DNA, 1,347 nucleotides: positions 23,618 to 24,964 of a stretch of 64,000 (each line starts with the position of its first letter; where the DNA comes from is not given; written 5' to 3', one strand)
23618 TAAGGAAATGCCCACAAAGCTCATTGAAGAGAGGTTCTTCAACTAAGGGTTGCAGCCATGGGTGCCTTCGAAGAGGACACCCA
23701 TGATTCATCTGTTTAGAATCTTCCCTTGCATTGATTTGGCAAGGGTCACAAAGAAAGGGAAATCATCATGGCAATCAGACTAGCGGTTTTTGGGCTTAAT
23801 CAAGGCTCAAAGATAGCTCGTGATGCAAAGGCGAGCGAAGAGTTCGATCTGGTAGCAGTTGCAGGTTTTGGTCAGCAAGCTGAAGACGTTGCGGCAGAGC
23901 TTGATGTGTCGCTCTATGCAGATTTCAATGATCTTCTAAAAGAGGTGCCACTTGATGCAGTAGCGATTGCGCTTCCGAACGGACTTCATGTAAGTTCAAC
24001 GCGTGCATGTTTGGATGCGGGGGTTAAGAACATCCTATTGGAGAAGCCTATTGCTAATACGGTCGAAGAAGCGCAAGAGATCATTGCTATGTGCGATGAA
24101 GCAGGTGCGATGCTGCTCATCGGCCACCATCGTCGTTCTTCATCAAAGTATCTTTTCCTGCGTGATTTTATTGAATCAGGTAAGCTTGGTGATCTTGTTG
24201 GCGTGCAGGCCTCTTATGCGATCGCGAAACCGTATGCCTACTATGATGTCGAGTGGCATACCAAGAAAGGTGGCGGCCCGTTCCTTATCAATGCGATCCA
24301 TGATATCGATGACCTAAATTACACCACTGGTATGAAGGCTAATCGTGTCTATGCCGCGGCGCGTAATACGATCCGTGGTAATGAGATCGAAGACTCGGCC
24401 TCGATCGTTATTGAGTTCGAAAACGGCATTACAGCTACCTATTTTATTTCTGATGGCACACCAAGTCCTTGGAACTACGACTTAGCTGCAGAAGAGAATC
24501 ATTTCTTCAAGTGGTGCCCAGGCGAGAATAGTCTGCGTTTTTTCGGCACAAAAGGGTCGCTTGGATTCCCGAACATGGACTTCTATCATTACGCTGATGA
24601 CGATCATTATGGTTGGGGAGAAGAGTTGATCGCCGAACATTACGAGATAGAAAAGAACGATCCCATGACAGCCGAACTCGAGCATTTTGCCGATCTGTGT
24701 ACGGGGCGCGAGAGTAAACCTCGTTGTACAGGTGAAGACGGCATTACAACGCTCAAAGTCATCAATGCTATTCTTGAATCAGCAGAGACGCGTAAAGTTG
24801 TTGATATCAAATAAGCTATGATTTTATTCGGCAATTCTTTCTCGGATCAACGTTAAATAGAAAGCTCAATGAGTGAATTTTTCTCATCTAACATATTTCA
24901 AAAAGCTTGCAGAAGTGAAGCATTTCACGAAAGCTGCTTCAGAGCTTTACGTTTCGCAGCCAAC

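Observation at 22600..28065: Lower-GC segment next to tRNA-Gly/tRNA-Pro carrying a xenologous copy of an aroE-like plus Gfo/Idh/MocA oxidoreductase pair with its own LysR regulator, directly upstream of the native copy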

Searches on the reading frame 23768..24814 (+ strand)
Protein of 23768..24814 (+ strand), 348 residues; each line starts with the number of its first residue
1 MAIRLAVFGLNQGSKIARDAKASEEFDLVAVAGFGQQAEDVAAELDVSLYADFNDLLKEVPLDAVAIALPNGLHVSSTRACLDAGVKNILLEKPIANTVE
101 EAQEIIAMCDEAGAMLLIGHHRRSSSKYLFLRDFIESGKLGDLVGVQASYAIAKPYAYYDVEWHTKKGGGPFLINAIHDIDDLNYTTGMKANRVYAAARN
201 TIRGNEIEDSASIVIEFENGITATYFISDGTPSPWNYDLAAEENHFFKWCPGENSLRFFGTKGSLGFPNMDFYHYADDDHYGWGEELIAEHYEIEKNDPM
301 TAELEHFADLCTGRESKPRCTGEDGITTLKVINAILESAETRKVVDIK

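Call 6: search_protein_families(library=pfam, proteins=[window:23768-24814:+])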
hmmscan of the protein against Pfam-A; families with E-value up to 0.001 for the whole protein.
window:23768-24814:+ (348 aa): 3 families
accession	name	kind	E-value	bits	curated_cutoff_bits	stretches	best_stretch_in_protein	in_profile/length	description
PF22725.1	GFO_IDH_MocA_C3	-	5.9e-22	78.4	27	1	129-265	2-123/124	GFO/IDH/MocA C-terminal domain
PF01408.29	GFO_IDH_MocA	-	1.8e-21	77.5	24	1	3-120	1-120/120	Oxidoreductase family, NAD-binding Rossmann fold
PF02894.22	GFO_IDH_MocA_C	-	1.5e-17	64.6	22.9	1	133-346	2-217/218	Oxidoreductase family, C-terminal alpha/beta domain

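Call 7: search_protein_families(library=ncbifam, proteins=[window:23768-24814:+])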
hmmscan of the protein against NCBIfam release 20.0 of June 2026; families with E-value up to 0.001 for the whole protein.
window:23768-24814:+ (348 aa): 9 families
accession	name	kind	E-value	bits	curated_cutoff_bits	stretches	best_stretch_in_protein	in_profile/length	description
NF040723.1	UDP-GlcNAcDh_Arch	equivalog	5.9e-41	140.9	450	2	5-222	3-210/302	UDP-N-acetylglucosamine 3-dehydrogenase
TIGR04380.1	myo_inos_iolG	equivalog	5.5e-35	120.8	355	1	24-345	25-329/330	inositol 2-dehydrogenase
NF041392.1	XylDh_Gfo6_Halo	equivalog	5.2e-22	78.1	350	2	29-149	46-169/350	D-xylose 1-dehydrogenase Gfo6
NF008607.0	PRK11579.1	subfamily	2.1e-14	53.3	330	1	24-157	28-159/346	oxidoreductase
NF007574.0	PRK10206.1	equivalog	3.6e-14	52.6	352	1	46-183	50-183/345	oxidoreductase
NF052479.1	LevoglcsnDh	equivalog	3.3e-13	49.1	650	1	49-151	61-162/386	levoglucosan dehydrogenase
NF052679.1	InsChiInosDhIolG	equivalog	4.3e-12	45.7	540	1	26-224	28-224/343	bifunctional inositol 2-dehydrogenase/D-chiro-inositol 1-dehydrogenase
NF058563.1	BT_2159_fam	equivalog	1.3e-07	31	650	1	4-147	2-147/350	disaccharide 3-dehydrogenase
NF058561.1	BT_2158_fam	equivalog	8.6e-06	24.6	750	1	47-148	80-182/487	glycoside 3-dehydrogenase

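Call 8: find_homologous_proteins(query=window:23768-24814:+)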
Query window:23768-24814:+ (348 aa): 745 proteins with E <= 0.001 among 4042 candidates; the best 120 are listed.
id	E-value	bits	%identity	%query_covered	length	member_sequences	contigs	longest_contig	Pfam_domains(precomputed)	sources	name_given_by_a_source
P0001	1.8e-229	779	97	100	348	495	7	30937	PF01408.29,PF22725.2,PF02894.23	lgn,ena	-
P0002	1.3e-211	720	93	100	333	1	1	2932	PF01408.29,PF22725.2,PF02894.23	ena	-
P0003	1.2e-205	700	86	100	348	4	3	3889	PF01408.29,PF22725.2,PF02894.23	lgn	-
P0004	1.4e-205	700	86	100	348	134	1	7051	PF01408.29,PF22725.2,PF02894.23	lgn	-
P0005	1.5e-203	693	86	100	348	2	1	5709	PF01408.29,PF22725.2,PF02894.23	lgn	-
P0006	1.9e-203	693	85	100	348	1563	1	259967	PF01408.29,PF22725.2,PF02894.23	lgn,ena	-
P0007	5.7e-202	688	91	100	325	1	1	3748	PF01408.29,PF22725.2,PF02894.23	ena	-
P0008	3.4e-191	653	81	100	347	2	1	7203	PF01408.29,PF22725.2,PF02894.23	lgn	-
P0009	5.0e-191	652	80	100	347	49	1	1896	PF01408.29,PF22725.2,PF02894.23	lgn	-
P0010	1.1e-189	648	80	100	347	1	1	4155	PF01408.29,PF22725.2,PF02894.23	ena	-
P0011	2.3e-186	637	79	99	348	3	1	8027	PF01408.29,PF22725.2,PF02894.23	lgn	-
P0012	1.1e-184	631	78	100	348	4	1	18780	PF01408.29,PF22725.2,PF02894.23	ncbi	-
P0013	1.7e-184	631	79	99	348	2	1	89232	PF01408.29,PF22725.2,PF02894.23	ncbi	-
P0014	4.7e-183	626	77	99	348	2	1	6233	PF01408.29,PF22725.2,PF02894.23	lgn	-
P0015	8.6e-171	586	74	99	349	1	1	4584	PF01408.29,PF22725.2,PF02894.23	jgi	jgi:predicted dehydrogenase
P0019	1.3e-165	569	71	99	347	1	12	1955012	PF01408.29,PF22725.2,PF02894.23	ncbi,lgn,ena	ncbi:MAG: Gfo/Idh/MocA family oxidoreductase [Eggerthellaceae bacterium]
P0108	4.1e-138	478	61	99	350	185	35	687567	PF01408.29,PF22725.2,PF02894.23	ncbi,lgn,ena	-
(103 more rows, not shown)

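Call 23: search_solved_structures(query=window:23768-24814:+, max_evalue=1e-10, show_alignments=1)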
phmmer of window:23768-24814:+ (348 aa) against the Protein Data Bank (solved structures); distinct sequences matched with E-value up to 1e-10: 34.
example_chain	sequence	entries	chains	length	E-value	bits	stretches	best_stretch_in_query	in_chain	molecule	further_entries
2glx_A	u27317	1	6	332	1.7e-21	80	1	53-226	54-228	1,5-anhydro-D-fructose reductase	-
3q2k_A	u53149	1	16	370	8.5e-19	71.1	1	16-223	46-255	oxidoreductase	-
4n54_A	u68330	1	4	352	9.4e-19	71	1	41-201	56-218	Inositol dehydrogenase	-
4mkx_A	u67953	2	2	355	9.6e-19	70.9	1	41-201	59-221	Inositol dehydrogenase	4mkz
5a02_A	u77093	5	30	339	1.1e-18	70.8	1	49-224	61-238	ALDOSE-ALDOSE OXIDOREDUCTASE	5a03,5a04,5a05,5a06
4koa_A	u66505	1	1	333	1.1e-18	70.7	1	32-226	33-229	1,5-anhydro-D-fructose reductase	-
3e18_A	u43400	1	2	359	3.7e-18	69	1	13-225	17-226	oxidoreductase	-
7wzd_A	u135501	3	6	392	5.1e-18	68.6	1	4-224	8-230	4,5-dihydroxyphthalate dehydrogenase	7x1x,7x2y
3gdo_A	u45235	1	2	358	1.6e-17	66.9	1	46-345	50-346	Uncharacterized oxidoreductase yvaA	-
3gfg_A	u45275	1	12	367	1.7e-17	66.8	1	46-345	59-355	Uncharacterized oxidoreductase yvaA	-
9m37_A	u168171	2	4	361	5.8e-17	65.1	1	46-241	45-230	P581a DgpA2 and isoorientin complex structure | Gfo/Idh/MocA family protein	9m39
3q2i_A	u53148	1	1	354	5.6e-16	61.8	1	23-224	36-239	dehydrogenase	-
8tdi_L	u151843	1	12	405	2.5e-15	59.7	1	32-338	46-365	P2B11 Glucuronide-3-dehydrogenase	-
3db2_A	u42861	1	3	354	5.5e-15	58.6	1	5-278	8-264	putative NADPH-dependent oxidoreductase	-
3cea_A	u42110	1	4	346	1.3e-14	57.4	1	3-347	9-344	Myo-inositol 2-dehydrogenase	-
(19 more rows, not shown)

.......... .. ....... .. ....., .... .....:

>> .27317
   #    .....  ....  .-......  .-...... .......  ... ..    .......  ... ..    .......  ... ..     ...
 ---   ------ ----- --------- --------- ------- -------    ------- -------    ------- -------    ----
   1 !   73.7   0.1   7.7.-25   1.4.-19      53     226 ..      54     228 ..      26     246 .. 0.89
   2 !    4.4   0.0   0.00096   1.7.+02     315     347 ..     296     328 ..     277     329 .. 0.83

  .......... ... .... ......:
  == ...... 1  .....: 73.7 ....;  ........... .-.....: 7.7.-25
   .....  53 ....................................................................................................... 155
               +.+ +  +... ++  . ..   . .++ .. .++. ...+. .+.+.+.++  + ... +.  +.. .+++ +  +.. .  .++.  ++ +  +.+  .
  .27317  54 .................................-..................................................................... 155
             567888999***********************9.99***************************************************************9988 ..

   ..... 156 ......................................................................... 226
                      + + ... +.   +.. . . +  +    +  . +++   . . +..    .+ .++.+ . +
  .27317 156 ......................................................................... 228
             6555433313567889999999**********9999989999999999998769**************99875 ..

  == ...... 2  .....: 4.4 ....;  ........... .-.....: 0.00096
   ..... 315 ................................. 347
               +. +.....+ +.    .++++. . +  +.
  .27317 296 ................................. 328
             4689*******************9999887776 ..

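Call 27: find_encoding_contigs(protein=P0019, flank=8000, max_places=2)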
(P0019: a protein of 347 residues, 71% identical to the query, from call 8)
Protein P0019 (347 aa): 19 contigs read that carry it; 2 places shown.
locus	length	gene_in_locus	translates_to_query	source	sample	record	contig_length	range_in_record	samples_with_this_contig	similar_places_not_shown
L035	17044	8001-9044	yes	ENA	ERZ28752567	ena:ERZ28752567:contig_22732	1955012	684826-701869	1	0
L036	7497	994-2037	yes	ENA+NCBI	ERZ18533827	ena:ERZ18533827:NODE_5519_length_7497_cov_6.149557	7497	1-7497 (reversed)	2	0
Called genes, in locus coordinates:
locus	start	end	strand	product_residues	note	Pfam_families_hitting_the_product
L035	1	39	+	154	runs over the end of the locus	PF02583:Trns_repr_metal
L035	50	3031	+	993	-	PF00403:HMA, PF00122:E1-E2_ATPase, PF00702:Hydrolase, PF00403:HMA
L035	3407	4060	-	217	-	-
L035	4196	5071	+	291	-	PF00378:ECH_1, PF16113:ECH_2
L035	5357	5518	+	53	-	-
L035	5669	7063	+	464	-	PF07690:MFS_1, PF00083:Sugar_tr, PF03092:BT1 (faint)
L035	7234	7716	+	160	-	PF13669:Glyoxalase_4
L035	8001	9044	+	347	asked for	PF01408:GFO_IDH_MocA, PF22725:GFO_IDH_MocA_C3, PF02894:GFO_IDH_MocA_C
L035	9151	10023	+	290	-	PF08501:Shikimate_dh_N, PF18317:SDH_C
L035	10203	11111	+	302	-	PF00126:HTH_1, PF03466:LysR_substrate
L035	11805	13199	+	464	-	PF07690:MFS_1, PF00083:Sugar_tr, PF03092:BT1 (faint)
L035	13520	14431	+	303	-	PF00126:HTH_1, PF03466:LysR_substrate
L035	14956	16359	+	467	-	PF07690:MFS_1, PF00083:Sugar_tr, PF03092:BT1 (faint)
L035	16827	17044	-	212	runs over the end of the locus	-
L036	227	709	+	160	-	PF13669:Glyoxalase_4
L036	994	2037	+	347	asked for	PF01408:GFO_IDH_MocA, PF22725:GFO_IDH_MocA_C3, PF02894:GFO_IDH_MocA_C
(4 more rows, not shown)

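Call 28: find_encoding_contigs(protein=P0108, flank=8000, max_places=2)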
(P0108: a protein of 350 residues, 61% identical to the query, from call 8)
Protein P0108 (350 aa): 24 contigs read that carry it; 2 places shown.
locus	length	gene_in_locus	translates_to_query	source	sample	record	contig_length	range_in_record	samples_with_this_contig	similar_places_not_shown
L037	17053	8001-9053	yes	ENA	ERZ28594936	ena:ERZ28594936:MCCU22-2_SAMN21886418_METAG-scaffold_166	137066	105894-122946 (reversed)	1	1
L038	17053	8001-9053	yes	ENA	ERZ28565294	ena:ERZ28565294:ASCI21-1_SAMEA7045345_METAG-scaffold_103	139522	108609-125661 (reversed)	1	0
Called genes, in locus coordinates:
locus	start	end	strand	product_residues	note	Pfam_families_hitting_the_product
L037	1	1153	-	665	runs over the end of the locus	PF01522:Polysacc_deac_1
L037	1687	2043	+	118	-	PF02583:Trns_repr_metal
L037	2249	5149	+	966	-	PF00403:HMA, PF19803:DUF6286 (faint), PF00122:E1-E2_ATPase, PF00702:Hydrolase, PF00403:HMA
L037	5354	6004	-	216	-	-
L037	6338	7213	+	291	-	PF00378:ECH_1, PF16113:ECH_2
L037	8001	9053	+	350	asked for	PF01408:GFO_IDH_MocA, PF22725:GFO_IDH_MocA_C3, PF02894:GFO_IDH_MocA_C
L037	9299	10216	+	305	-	PF00126:HTH_1, PF03466:LysR_substrate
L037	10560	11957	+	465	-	PF07690:MFS_1, PF00083:Sugar_tr, PF03092:BT1 (faint)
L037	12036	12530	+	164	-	PF13669:Glyoxalase_4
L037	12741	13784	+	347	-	PF01408:GFO_IDH_MocA, PF22725:GFO_IDH_MocA_C3, PF02894:GFO_IDH_MocA_C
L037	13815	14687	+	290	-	PF08501:Shikimate_dh_N, PF18317:SDH_C (weak)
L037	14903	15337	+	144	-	PF00126:HTH_1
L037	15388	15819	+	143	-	PF03466:LysR_substrate (weak)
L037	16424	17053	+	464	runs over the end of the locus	PF07690:MFS_1, PF00083:Sugar_tr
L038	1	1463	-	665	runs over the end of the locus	PF01522:Polysacc_deac_1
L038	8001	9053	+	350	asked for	PF01408:GFO_IDH_MocA, PF22725:GFO_IDH_MocA_C3, PF02894:GFO_IDH_MocA_C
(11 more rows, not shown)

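Call 41: search_protein_families(library=ncbifam, proteins=[L035:5669-7063:+, L035:7234-7716:+, L035:4196-5071:+, L035:11805-13199:+, L035:3407-4060:-], max_evalue=0.00001)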
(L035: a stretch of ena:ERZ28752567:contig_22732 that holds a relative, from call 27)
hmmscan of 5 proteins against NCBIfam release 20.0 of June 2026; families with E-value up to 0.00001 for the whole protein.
L035:5669-7063:+ (464 aa): 35 families (the best 25 are shown)
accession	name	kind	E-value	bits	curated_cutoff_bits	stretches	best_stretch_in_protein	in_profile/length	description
TIGR00895.1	2A0115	subfamily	1.4e-58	198.8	418.55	1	18-418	8-397/398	aromatic acid/H+ symport family MFS transporter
TIGR00898.1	2A0119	subfamily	9.5e-41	140.1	550.75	1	65-457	129-505/506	cation transport protein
TIGR00879.1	SP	subfamily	1.7e-36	125.9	237.8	1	63-458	100-510/510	sugar porter family MFS transporter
NF008586.0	PRK11551.1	equivalog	8.1e-35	120.6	410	2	39-229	27-217/406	3-(3-hydroxy-phenyl)propionate transporter MhpT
NF053517.1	HbztTptrPcaK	equivalog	4.8e-34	118.1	770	1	14-417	6-398/437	4-hydroxybenzoate transporter PcaK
NF052357.1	GlucTporGlcPStph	equivalog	6e-30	104.4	750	1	66-462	46-437/445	glucose transporter GlcP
TIGR00893.1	2A0114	subfamily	8.4e-28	97.4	395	1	34-441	4-393/399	D-galactonate transporter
NF007484.0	PRK10077.1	equivalog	8.7e-26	90.8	608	1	66-460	59-470/480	D-xylose transporter XylE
TIGR00883.1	2A0106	subfamily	1.5e-22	80.2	443.45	1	59-431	33-393/400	metabolite/H+ symporter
TIGR00891.1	2A0112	subfamily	4.9e-21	75.3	552.9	1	59-413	44-382/405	sialate:H+ symport family MFS transporter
TIGR00880.1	2_A_01_02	superfamily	1.1e-19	71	131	1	73-204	9-140/141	multidrug resistance protein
TIGR01299.1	synapt_SV2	subfamily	3.1e-18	65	637.3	1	63-245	203-398/742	synaptic vesicle protein SV2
TIGR00710.1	efflux_Bcr_CflA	subfamily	2e-16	60.4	200.9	1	68-205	46-183/385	Bcr/CflA family efflux MFS transporter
NF008963.0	PRK12307.1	equivalog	1.2e-14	54.4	637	2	55-212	47-202/426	MFS transporter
TIGR00887.1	2A0109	equivalog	1.6e-14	53.7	610.3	1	180-459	203-500/502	phosphate:H+ symporter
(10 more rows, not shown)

L035:7234-7716:+ (160 aa): 1 family
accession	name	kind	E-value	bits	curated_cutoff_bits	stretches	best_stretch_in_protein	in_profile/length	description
TIGR03081.1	metmalonyl_epim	equivalog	6e-08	33.3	114.95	1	16-125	4-98/129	methylmalonyl-CoA epimerase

L035:4196-5071:+ (291 aa): 66 families (the best 25 are shown)
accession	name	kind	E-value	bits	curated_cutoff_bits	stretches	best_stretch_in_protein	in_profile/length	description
NF006107.0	PRK08258.1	equivalog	1.1e-46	159.3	330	1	13-269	12-264/277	enoyl-CoA hydratase family protein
NF004635.0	PRK05981.1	equivalog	5.4e-46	157.3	351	1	16-271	2-255/266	enoyl-CoA hydratase/isomerase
NF006699.0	PRK09245.1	subfamily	5.8e-46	156.9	354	1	19-272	4-256/266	crotonase/enoyl-CoA hydratase family protein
NF051848.1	EnCoAHydtEchA19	equivalog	1.2e-41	143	400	1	20-272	2-248/258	enoyl-CoA hydratase EchA19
NF006109.0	PRK08260.1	subfamily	7.2e-41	140.4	320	1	16-271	2-267/296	enoyl-CoA hydratase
NF046063.1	oxepin_alt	equivalog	7.5e-41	140.3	300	1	21-269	3-245/254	oxepin-CoA hydrolase, alternative type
NF004519.0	PRK05864.1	equivalog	4.6e-40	137.7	337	1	25-255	17-247/276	enoyl-CoA hydratase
NF005803.0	PRK07658.1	equivalog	4.7e-40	137.6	313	1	19-270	3-245/257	enoyl-CoA hydratase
NF004857.0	PRK06210.1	equivalog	5.3e-40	137.6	341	1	15-270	5-263/275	enoyl-CoA hydratase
NF005802.0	PRK07657.1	equivalog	2.2e-38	132.3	363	1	27-275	13-253/260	enoyl-CoA hydratase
TIGR02280.1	PaaB1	equivalog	2.9e-38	131.8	345.15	1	25-272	6-246/256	2-(1,2-epoxy-1,2-dihydrophenyl)acetyl-CoA isomerase PaaG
NF005700.0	PRK07511.1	subfamily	1.9e-37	129.3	274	1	20-269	5-248/260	enoyl-CoA hydratase family protein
NF004475.0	PRK05809.1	subfamily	2.8e-36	125.4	394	1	16-271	2-249/260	short-chain-enoyl-CoA hydratase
NF005864.0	PRK07799.1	equivalog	1.9e-35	122.4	316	1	18-275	8-259/266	crotonase/enoyl-CoA hydratase family protein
NF004525.0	PRK05870.1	equivalog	1.5e-34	120.1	285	1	18-258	3-233/249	enoyl-CoA hydratase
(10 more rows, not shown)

L035:11805-13199:+ (464 aa): 35 families (the best 25 are shown)
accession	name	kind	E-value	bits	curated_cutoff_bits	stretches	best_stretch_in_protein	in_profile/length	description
TIGR00895.1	2A0115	subfamily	1.4e-58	198.8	418.55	1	18-418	8-397/398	aromatic acid/H+ symport family MFS transporter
TIGR00898.1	2A0119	subfamily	9.5e-41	140.1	550.75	1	65-457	129-505/506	cation transport protein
TIGR00879.1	SP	subfamily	1.7e-36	125.9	237.8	1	63-458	100-510/510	sugar porter family MFS transporter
NF008586.0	PRK11551.1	equivalog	8.1e-35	120.6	410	2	39-229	27-217/406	3-(3-hydroxy-phenyl)propionate transporter MhpT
NF053517.1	HbztTptrPcaK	equivalog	4.8e-34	118.1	770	1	14-417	6-398/437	4-hydroxybenzoate transporter PcaK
NF052357.1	GlucTporGlcPStph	equivalog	6e-30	104.4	750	1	66-462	46-437/445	glucose transporter GlcP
TIGR00893.1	2A0114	subfamily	8.4e-28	97.4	395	1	34-441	4-393/399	D-galactonate transporter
NF007484.0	PRK10077.1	equivalog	8.7e-26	90.8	608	1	66-460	59-470/480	D-xylose transporter XylE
TIGR00883.1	2A0106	subfamily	1.5e-22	80.2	443.45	1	59-431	33-393/400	metabolite/H+ symporter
TIGR00891.1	2A0112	subfamily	4.9e-21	75.3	552.9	1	59-413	44-382/405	sialate:H+ symport family MFS transporter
TIGR00880.1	2_A_01_02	superfamily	1.1e-19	71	131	1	73-204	9-140/141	multidrug resistance protein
TIGR01299.1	synapt_SV2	subfamily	3.1e-18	65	637.3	1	63-245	203-398/742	synaptic vesicle protein SV2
TIGR00710.1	efflux_Bcr_CflA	subfamily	2e-16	60.4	200.9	1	68-205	46-183/385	Bcr/CflA family efflux MFS transporter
NF008963.0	PRK12307.1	equivalog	1.2e-14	54.4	637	2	55-212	47-202/426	MFS transporter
TIGR00887.1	2A0109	equivalog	1.6e-14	53.7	610.3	1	180-459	203-500/502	phosphate:H+ symporter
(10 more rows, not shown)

L035:3407-4060:- (217 aa): 0 families

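Call 58: predict_structure(alignment_id=A4)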
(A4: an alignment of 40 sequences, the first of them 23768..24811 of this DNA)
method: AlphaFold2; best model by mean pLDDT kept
length: 348 residues; sequences in the alignment: 40
mean_pLDDT: 86.8   pTM: 0.86
mean pLDDT of the five models: 86.8, 86.5, 85.8, 84.3, 83.7
residues with pLDDT >= 90: 216; 70-90: 77; 50-70: 41; < 50: 14
segments of 3 or more residues with pLDDT < 50: 230-243
pLDDT, mean of each block of 10 residues (from residue 1): 94 93 98 94 98 97 97 96 98 92 98 97 90 94 88 65 63 66 86 90 72 88 80 38 54 85 91 92 91 91 97 96 93 90 93
secondary structure, 60 per line:
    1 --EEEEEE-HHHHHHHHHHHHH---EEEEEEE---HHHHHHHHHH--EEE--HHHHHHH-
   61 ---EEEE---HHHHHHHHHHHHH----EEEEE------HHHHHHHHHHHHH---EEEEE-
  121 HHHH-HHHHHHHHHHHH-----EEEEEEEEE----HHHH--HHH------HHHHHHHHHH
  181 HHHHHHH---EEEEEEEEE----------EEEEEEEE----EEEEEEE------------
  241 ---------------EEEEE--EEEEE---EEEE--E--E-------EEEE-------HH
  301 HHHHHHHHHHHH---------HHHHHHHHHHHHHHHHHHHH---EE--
elements in order: E3-8 H10-22 E26-32 H36-45 E48-50 H53-59 E64-67 H71-83 E88-92 H99-111 E115-119 H121-124 H126-137 E143-151 H156-159 H171-187 E191-199 E210-217 E222-228 E256-260 E263-267 E271-274 E288-291 H299-312 H322-341
